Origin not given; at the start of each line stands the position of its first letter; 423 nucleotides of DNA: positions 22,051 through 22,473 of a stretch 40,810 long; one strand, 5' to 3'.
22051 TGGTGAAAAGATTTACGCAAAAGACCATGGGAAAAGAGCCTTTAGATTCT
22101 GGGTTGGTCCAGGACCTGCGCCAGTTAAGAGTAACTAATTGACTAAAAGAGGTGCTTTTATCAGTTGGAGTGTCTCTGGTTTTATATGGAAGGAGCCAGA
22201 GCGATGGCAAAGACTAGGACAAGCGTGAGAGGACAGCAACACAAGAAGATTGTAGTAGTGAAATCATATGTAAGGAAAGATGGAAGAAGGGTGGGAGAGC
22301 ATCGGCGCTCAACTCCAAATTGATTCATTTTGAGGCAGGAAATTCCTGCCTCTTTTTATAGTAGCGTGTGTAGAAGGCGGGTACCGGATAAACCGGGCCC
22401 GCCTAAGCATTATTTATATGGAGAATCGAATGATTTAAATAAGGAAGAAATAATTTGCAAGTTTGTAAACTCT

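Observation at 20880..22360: Low-GC moron between endolysin and integrase: XRE regulator + ImmA/IrrE metallopeptidase + two tiny paralogous basic peptides, with its own promoter/operator and terminator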

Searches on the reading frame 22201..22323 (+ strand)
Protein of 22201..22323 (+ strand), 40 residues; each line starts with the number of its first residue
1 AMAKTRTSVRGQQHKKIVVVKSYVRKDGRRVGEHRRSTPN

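Call 7: search_protein_families(library=pfam, proteins=[window:22204-22323:+], max_evalue=1)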
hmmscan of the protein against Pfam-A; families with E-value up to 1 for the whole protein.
window:22204-22323:+ (39 aa): 0 families

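Call 12: search_protein_families(library=phrogs, proteins=[window:22204-22323:+], max_evalue=1)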
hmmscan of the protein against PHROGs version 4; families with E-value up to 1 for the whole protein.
window:22204-22323:+ (39 aa): 1 family
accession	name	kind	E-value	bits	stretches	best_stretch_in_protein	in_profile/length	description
phrog_21154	-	unknown function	4.4e-06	27.8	1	11-39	15-46/47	-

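Call 13: search_protein_families(library=ncbifam, proteins=[window:22204-22323:+], max_evalue=1)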
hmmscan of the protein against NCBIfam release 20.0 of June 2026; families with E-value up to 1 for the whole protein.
window:22204-22323:+ (39 aa): 0 families

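Call 14: search_protein_families(library=padloc, proteins=[window:22204-22323:+], max_evalue=1)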
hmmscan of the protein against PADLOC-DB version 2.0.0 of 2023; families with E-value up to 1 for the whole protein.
window:22204-22323:+ (39 aa): 0 families

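Call 17: find_homologous_proteins(query=window:22201-22323:+, max_evalue=10)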
Query window:22201-22323:+ (40 aa): 25 proteins with E <= 10 among 25 candidates.
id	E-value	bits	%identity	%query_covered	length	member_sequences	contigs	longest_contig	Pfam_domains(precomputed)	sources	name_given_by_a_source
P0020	1.3e-17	78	100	100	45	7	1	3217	-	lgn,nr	nr:MAG TPA: hypothetical protein [Caudoviricetes sp.]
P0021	2.7e-14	68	90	98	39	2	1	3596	-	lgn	-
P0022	1.6e-13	65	87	98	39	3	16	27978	-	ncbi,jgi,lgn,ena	-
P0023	1.8e-12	62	85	98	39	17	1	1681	-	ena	-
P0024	2.3e-12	62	85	98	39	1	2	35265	-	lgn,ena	-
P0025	1.6e-11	59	82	98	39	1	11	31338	-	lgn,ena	-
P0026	2.8e-11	59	77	98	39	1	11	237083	-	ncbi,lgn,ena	-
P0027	3.2e-11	58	79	98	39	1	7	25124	-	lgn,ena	-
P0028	3.2e-11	58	79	98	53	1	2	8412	-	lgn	-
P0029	3.9e-11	58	77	98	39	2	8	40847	-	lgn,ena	-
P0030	4.7e-11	58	82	98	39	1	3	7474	-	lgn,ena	-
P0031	4.9e-11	58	77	98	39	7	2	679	-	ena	-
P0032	5.4e-11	58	77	98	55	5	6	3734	-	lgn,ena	-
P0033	1.1e-10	57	77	98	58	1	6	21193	-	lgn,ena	-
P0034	1.2e-10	57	77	98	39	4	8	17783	-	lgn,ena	-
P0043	1.0e-7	48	69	98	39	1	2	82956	-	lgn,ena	-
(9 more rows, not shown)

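Call 20: find_encoding_contigs(protein=P0026, flank=5000, max_places=6)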
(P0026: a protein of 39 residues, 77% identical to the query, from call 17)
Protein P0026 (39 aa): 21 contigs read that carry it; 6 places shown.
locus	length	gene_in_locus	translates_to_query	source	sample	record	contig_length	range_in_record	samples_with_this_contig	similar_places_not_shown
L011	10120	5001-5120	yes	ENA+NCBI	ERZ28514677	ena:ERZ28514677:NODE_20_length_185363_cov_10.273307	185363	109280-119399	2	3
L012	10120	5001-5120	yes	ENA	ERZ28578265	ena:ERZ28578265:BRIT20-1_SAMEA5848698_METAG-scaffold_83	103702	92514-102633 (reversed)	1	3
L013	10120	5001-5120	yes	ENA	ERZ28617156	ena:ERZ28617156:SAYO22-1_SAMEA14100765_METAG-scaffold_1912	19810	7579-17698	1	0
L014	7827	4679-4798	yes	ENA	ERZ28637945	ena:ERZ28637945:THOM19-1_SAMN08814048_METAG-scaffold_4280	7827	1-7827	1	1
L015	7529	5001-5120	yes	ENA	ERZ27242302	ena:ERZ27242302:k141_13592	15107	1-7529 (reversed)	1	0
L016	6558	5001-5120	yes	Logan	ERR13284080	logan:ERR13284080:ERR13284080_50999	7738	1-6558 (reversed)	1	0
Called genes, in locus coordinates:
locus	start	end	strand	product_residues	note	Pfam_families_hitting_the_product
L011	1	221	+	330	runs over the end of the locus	PF02899:Phage_int_SAM_1 (weak), PF13495:Phage_int_SAM_4, PF00589:Phage_integrase, PF22823:MrpR_C_cat (weak)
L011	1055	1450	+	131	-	-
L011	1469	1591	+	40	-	-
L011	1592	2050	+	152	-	PF05105:Phage_holin_4_1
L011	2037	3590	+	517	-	PF18013:Phage_lysozyme2, PF25309:ELLD, PF01471:PG_binding_1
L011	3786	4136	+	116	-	-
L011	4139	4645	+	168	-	PF06114:Peptidase_M78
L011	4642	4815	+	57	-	-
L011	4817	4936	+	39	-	-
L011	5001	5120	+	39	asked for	-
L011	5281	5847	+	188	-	PF02915:Rubrerythrin (faint), PF05067:Mn_catalase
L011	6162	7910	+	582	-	PF00909:Ammonium_transp, PF00543:P-II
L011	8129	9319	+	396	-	PF01098:FTSW_RODA_SPOVE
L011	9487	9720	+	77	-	PF00550:PP-binding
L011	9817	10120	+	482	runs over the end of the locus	PF00749:tRNA-synt_1c, PF19269:Anticodon_2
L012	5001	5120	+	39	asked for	-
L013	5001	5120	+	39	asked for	-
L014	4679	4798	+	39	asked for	-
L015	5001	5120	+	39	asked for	-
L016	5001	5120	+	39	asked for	-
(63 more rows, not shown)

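Call 21: find_encoding_contigs(protein=P0043, flank=5000, max_places=4)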
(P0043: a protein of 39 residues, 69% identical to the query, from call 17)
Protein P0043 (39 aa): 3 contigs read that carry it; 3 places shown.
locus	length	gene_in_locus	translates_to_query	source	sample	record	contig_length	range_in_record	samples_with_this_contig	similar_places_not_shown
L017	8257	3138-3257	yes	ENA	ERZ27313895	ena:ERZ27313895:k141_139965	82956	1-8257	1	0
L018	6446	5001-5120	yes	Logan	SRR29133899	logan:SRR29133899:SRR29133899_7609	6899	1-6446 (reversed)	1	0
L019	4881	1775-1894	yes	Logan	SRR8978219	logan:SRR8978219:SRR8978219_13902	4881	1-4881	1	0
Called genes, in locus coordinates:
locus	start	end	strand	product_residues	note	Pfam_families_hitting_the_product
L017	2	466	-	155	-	?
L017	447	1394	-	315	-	-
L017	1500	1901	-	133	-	-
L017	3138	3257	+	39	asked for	-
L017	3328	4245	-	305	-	-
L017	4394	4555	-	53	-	-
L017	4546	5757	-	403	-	PF13687:DUF4153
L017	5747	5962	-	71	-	PF13443:HTH_26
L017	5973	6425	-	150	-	-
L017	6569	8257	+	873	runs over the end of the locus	PF00690:Cation_ATPase_N, PF00122:E1-E2_ATPase, PF00702:Hydrolase, PF13246:Cation_ATPase, PF00689:Cation_ATPase_C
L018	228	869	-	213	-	PF00005:ABC_tran, PF13304:AAA_21 (faint)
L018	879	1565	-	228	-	-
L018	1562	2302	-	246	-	-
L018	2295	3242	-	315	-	-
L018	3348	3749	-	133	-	-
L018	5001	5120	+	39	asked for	-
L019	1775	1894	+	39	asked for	-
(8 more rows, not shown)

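Call 32: search_solved_structures(query=A2, max_evalue=10)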
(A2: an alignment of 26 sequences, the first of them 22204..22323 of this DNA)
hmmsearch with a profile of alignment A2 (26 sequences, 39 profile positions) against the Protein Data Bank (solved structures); distinct sequences matched with E-value up to 10: 0.

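Call 45: predict_structure(alignment_id=A2)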
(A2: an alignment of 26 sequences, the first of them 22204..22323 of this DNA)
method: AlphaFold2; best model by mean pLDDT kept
length: 39 residues; sequences in the alignment: 26
mean_pLDDT: 73.3   pTM: 0.34
mean pLDDT of the five models: 73.3, 70.4, 67.2, 65.5, 61.5
residues with pLDDT >= 90: 8; 70-90: 13; 50-70: 17; < 50: 1
segments of 3 or more residues with pLDDT < 50: none
pLDDT, mean of each block of 10 residues (from residue 1): 54 73 91 76
secondary structure, 60 per line:
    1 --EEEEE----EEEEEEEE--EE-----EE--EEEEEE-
elements in order: E3-7 E12-19 E33-38

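Call 65: search_protein_representatives(alignment_id=A2)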
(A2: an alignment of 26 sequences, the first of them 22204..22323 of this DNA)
Query: 26 sequences, 39 profile positions. Proteins with E-value up to 0.001 (for the whole library): 125; up to 1e-10: 28; up to 1e-30: 0. The best 125 are listed.
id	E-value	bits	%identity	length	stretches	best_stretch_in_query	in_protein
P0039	2.8e-22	94.4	-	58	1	1-39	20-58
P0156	1.6e-20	88.7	-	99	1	1-39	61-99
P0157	2.7e-20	88.1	-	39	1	1-38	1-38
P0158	3.3e-20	87.7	-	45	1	1-39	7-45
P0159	2.0e-19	85.2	-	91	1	1-39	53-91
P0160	3.3e-19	84.6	-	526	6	12-38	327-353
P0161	8.4e-19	83.3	-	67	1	1-39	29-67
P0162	1.2e-18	82.8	-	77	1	1-39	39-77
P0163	1.4e-18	82.6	-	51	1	1-38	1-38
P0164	3.6e-18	81.3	-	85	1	1-39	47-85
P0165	2.9e-17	78.4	-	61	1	1-39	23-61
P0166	5.0e-17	77.6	-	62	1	1-39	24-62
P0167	2.5e-16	75.3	-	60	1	1-39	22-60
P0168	3.2e-16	75.0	-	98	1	1-39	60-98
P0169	4.4e-16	74.6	-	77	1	1-39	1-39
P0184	1.5e-10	56.8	-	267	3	13-38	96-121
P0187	2.3e-10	56.2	-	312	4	15-38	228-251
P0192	2.6e-09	52.9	-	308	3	10-38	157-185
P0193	4.7e-09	52.1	-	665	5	17-38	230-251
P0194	1.1e-08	50.9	-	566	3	15-38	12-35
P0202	1.5e-07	47.3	-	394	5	17-39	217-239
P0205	2.8e-07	46.4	-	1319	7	24-38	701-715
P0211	1.1e-06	44.5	-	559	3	17-38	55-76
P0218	3.1e-06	43.1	-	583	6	24-36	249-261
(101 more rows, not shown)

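Call 66: search_protein_families(library=pfam, proteins=[P0160, P0184, P0187, P0192, P0193, P0194, P0202, P0205, P0211, P0218], max_evalue=0.01)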
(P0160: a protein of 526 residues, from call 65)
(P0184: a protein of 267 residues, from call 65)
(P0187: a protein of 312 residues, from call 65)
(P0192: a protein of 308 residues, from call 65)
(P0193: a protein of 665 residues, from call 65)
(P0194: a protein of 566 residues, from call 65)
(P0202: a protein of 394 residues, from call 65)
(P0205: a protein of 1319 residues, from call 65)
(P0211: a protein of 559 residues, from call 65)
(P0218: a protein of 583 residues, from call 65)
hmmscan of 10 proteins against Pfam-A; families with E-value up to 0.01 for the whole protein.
P0160 (526 aa): 2 families
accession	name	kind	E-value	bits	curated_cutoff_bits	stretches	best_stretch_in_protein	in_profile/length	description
PF18914.6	DUF5666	-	1.5e-05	25.6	27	0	363-388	35-57/60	Domain of unknown function (DUF5666)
PF21268.3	Helic-prim_T7_N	-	0.0015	19.2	27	0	328-354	27-53/59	Bacteriophage T7 DNA helicase/primase, N-terminal a+b fold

P0184 (267 aa): 1 family
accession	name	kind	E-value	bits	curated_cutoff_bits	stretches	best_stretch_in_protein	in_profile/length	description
PF08789.15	PBCV_basic_adap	-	0.00029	21.3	20.4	1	243-265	10-32/38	PBCV-specific basic adaptor domain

P0187 (312 aa): 1 family
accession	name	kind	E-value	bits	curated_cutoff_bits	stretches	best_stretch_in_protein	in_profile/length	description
PF21268.3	Helic-prim_T7_N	-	0.00047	20.8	27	0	226-250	27-51/59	Bacteriophage T7 DNA helicase/primase, N-terminal a+b fold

P0192 (308 aa): 1 family
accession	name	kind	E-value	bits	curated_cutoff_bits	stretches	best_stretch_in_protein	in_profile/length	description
PF18914.6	DUF5666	-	2.9e-07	31.1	27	0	158-179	36-57/60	Domain of unknown function (DUF5666)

P0193 (665 aa): 3 families
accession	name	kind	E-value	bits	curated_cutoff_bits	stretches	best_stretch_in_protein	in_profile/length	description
PF00069.31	Pkinase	-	2.6e-52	178.3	31.7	1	388-639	4-257/263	Protein kinase domain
PF07714.23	PK_Tyr_Ser-Thr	-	1.3e-44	152.9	23.1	1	388-639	4-254/258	Protein tyrosine and serine/threonine kinase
PF14531.12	Kinase-like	-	0.0035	17.1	25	1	486-592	151-254/289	Kinase-like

P0194 (566 aa): 4 families
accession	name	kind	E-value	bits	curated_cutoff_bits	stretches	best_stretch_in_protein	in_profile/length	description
PF00069.31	Pkinase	-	5.1e-49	167.5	31.7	1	296-555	2-257/263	Protein kinase domain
PF07714.23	PK_Tyr_Ser-Thr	-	6.2e-44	150.7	23.1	1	295-554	1-253/258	Protein tyrosine and serine/threonine kinase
PF14531.12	Kinase-like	-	0.00088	19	25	1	391-453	146-206/289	Kinase-like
PF10231.14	COA8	-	0.0057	17.2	27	0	206-231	71-95/122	Cytochrome c oxidase assembly factor 8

P0202 (394 aa): 3 families
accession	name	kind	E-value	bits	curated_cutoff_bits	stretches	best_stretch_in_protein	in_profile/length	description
PF21268.3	Helic-prim_T7_N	-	0.0013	19.4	27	0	339-359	29-49/59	Bacteriophage T7 DNA helicase/primase, N-terminal a+b fold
PF08142.18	AARP2CN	-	0.0017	18.4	23.8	0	296-317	29-50/73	AARP2CN (NUC121) domain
PF18914.6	DUF5666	-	0.0056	17.4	27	0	260-279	36-55/60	Domain of unknown function (DUF5666)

P0205 (1319 aa): 1 family
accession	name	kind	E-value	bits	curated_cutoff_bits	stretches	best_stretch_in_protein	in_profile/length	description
PF19812.4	DUF6295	-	7.5e-05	23.3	25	0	640-667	58-85/87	Family of unknown function (DUF6295)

P0211 (559 aa): 2 families
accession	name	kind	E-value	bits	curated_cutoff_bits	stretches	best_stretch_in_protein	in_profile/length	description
PF00069.31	Pkinase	-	5.1e-55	187.1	31.7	1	290-547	2-257/263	Protein kinase domain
PF07714.23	PK_Tyr_Ser-Thr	-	6.4e-47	160.5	23.1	1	289-548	1-255/258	Protein tyrosine and serine/threonine kinase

P0218 (583 aa): 0 families

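Call 76: search_protein_families(library=pfam, alignment_id=A2, max_evalue=10)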
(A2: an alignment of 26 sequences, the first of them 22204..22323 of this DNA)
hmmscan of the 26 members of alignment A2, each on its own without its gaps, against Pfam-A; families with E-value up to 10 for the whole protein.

A. member 1, window:22204-22323:+ (39 aa): 0 families

B. families by the number of members that match (of 26 scanned): 4 families
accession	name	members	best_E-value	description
PF11061.14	Tsr0524-like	2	0.085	Cytochrome b6f, subunit Tsr0524-like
PF16773.11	Phage_SSB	1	0.11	Lactococcus phage single-stranded DNA binding protein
PF02562.22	PhoH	1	0.15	PhoH-like protein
PF17173.10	DUF5129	1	0.22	Domain of unknown function (DUF5129)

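Call 92: fold_search(model_id=the predicted structure, library=pdb)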
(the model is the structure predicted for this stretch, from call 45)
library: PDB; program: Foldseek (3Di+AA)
matches with E <= 10: 23; with E <= 0.001: 0
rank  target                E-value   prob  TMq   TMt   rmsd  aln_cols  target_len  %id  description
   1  7oko_1                4.1e+00  0.77  0.54  0.46   0.7        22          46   23  Structure of the outer-membrane core complex (outer ring) from a conjugative type IV secretion system (released 2021-12-08)
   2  1lwt_A                5.5e+00  0.06  0.28  0.06   5.4        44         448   18  Crystal structure of the intein homing endonuclease PI-SceI bound to its substrate DNA (Ca2+ free) (released 2002-09-27)
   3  7spb_A1               5.9e+00  0.57  0.53  0.39   0.7        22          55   23  Models for C13 reconstruction of Outer Membrane Core Complex (OMCC) of Type IV Secretion System (T4SS) encoded by F-p (released 2022-02-02)
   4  7mjo_A                5.9e+00  0.14  0.39  0.06   1.7        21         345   33  Vascular KATP channel: Kir6.1 SUR2B quatrefoil-like conformation 1 (released 2021-10-13)
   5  9mli_A                5.9e+00  0.08  0.31  0.01   8.1        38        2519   16  Xenorhabdus nematophilus XptA2 RBD C Chimera (released 2025-03-05)
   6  7mit_B                6.3e+00  0.16  0.44  0.06   1.7        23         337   35  Vascular KATP channel: Kir6.1 SUR2B propeller-like conformation 1 (released 2021-10-13)
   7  8yun_E                6.3e+00  0.02  0.23  0.08  13.0        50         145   14  The crystal structure of HNBP001-HCP (released 2025-07-02)
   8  8ca5_t                6.7e+00  0.23  0.49  0.21   1.8        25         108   24  Cryo-EM structure NDUFS4 knockout complex I from Mus musculus heart (Class 3). (released 2023-12-20)
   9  3gzr_B                6.7e+00  0.09  0.38  0.13   5.1        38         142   26  CRYSTAL STRUCTURE OF AN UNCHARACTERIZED PROTEIN WITH A CYSTATIN-LIKE FOLD (CC_2572) FROM CAULOBACTER VIBRIOIDES AT 1.4 (released 2009-04-21)
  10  3gzr_A                6.7e+00  0.09  0.38  0.13   5.2        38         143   26  CRYSTAL STRUCTURE OF AN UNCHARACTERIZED PROTEIN WITH A CYSTATIN-LIKE FOLD (CC_2572) FROM CAULOBACTER VIBRIOIDES AT 1.4 (released 2009-04-21)
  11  5twv_A                6.7e+00  0.09  0.37  0.06   9.1        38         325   18  Cryo-EM structure of the pancreatic ATP-sensitive K+ channel SUR1/Kir6.2 in the presence of ATP and glibenclamide (released 2017-01-25)
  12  6rw9_A                6.7e+00  0.08  0.34  0.01   5.6        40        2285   10  Cryo-EM structure of Morganella morganii TcdA4 (released 2019-10-23)
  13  7mit_A                7.1e+00  0.13  0.40  0.05   1.8        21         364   33  Vascular KATP channel: Kir6.1 SUR2B propeller-like conformation 1 (released 2021-10-13)
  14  1lws_A                7.1e+00  0.08  0.37  0.06   5.0        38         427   16  Crystal structure of the intein homing endonuclease PI-SceI bound to its recognition sequence (released 2002-09-27)
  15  7oko_0                7.1e+00  0.07  0.42  0.30  10.4        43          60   12  Structure of the outer-membrane core complex (outer ring) from a conjugative type IV secretion system (released 2021-12-08)
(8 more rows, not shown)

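Call 104: search_dna_similar(query=window:22204-22320:+, collection=phages, mode=protein, max_evalue=0.001, max_rows=15)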
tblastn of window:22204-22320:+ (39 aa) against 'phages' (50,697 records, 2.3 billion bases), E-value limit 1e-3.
Records with a match: 4; places in all: 4; records where one place covers at least 80% of the query: 4.
Best place of each record, by identity: 60-80% 4.
By first word of the organism name: Lacticaseibacillus 4.
By host as written in the record: Lacticaseibacillus rhamnosus LMG 25881 1; Lacticaseibacillus rhamnosus LMG 23551 1; Lacticaseibacillus rhamnosus LMG 23327 1; Lacticaseibacillus casei LMG 10768 1.
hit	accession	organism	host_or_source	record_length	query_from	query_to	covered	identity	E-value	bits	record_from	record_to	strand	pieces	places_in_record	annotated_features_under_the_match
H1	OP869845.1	Lacticaseibacillus phage R10.1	Lacticaseibacillus rhamnosus LMG 25881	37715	1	39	100%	71.8%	2e-10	58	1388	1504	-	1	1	none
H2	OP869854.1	Lacticaseibacillus phage R26.26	Lacticaseibacillus rhamnosus LMG 23551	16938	1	39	100%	71.8%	4e-10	57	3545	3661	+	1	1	none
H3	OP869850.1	Lacticaseibacillus phage R24.2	Lacticaseibacillus rhamnosus LMG 23327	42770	1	39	100%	69.2%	2e-9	55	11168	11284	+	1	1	none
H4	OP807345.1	Lacticaseibacillus phage R3.3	Lacticaseibacillus casei LMG 10768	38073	1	39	100%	64.1%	5e-8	51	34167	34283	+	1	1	none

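Call 105: get_annotated_region(hit=H3, flank=3500)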
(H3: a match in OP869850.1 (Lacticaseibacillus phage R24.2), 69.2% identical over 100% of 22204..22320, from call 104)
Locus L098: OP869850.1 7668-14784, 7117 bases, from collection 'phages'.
description: Lacticaseibacillus phage R24.2, complete genome.
organism: Lacticaseibacillus phage R24.2 (NCBI taxid 3017305)
taxonomy: Viruses; Duplodnaviria; Heunggongvirae; Uroviricota; Caudoviricetes; Pleetrevirus
host: Lacticaseibacillus rhamnosus LMG 23327; source: -; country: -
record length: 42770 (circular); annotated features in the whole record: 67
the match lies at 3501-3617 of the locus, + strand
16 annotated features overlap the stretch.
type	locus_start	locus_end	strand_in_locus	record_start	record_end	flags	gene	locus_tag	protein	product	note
CDS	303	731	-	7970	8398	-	-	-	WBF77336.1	hypothetical protein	-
CDS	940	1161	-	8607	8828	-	-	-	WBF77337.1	hypothetical protein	-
CDS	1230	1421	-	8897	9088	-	-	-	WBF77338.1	hypothetical protein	-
CDS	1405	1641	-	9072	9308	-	-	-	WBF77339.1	hypothetical protein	-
CDS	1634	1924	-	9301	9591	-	-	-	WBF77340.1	hypothetical protein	-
CDS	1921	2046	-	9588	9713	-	-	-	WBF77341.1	hypothetical protein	-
CDS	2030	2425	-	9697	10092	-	-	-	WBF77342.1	hypothetical protein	-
CDS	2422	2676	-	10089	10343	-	-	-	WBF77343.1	hypothetical protein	-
CDS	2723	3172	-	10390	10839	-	-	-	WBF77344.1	hypothetical protein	-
CDS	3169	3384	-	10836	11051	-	-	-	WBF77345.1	hypothetical protein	-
CDS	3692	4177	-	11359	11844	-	-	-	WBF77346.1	hypothetical protein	-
CDS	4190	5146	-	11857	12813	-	-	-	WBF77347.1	hypothetical protein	-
CDS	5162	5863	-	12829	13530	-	-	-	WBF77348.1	hypothetical protein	-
CDS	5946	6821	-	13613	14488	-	-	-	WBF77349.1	hypothetical protein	-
CDS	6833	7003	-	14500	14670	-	-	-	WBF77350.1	hypothetical protein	-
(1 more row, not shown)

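Call 106: get_annotated_region(hit=H4, flank=3000)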
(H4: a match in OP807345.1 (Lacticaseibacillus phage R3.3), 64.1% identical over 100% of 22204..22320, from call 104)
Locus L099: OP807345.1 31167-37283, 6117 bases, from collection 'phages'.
description: Lacticaseibacillus phage R3.3, complete genome.
organism: Lacticaseibacillus phage R3.3 (NCBI taxid 3016942)
taxonomy: Viruses; Duplodnaviria; Heunggongvirae; Uroviricota; Caudoviricetes; Coetzeevirus
host: Lacticaseibacillus casei LMG 10768; source: -; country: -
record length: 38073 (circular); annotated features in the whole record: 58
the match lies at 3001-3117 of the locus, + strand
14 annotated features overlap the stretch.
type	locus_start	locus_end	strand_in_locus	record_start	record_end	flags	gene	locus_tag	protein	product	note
CDS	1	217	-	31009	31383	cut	-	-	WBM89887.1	hypothetical protein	-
CDS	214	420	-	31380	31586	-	-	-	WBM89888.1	hypothetical protein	-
CDS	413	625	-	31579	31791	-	-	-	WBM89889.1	hypothetical protein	-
CDS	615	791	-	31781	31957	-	-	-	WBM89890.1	hypothetical protein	-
CDS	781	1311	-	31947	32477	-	-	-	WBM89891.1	hypothetical protein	-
CDS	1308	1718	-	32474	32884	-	-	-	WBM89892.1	hypothetical protein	-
CDS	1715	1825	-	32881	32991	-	-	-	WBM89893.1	hypothetical protein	-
CDS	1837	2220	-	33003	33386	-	-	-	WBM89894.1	hypothetical protein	-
CDS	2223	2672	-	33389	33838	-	-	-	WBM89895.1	hypothetical protein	-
CDS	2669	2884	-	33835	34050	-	-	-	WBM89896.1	hypothetical protein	-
CDS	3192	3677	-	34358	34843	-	-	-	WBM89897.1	hypothetical protein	-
CDS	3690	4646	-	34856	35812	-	-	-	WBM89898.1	hypothetical protein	-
CDS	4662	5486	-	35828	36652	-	-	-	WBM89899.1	hypothetical protein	-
CDS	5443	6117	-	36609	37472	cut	-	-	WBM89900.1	hypothetical protein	-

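Call 117: search_protein_families(library=phrogs, alignment_id=A2, max_evalue=0.1)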
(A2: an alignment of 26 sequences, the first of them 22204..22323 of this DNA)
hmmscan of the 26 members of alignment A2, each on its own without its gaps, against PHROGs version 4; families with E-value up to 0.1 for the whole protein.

A. member 1, window:22204-22323:+ (39 aa): 1 family
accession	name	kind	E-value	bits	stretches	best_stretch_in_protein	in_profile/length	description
phrog_21154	-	unknown function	4.4e-06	27.8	1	11-39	15-46/47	-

B. families by the number of members that match (of 26 scanned): 5 families
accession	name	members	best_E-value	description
phrog_21154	-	26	1.6e-07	-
phrog_11005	-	1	0.034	-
phrog_4495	-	1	0.057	-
phrog_1278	-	1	0.066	single strand DNA binding protein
phrog_1383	-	1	0.087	virion structural protein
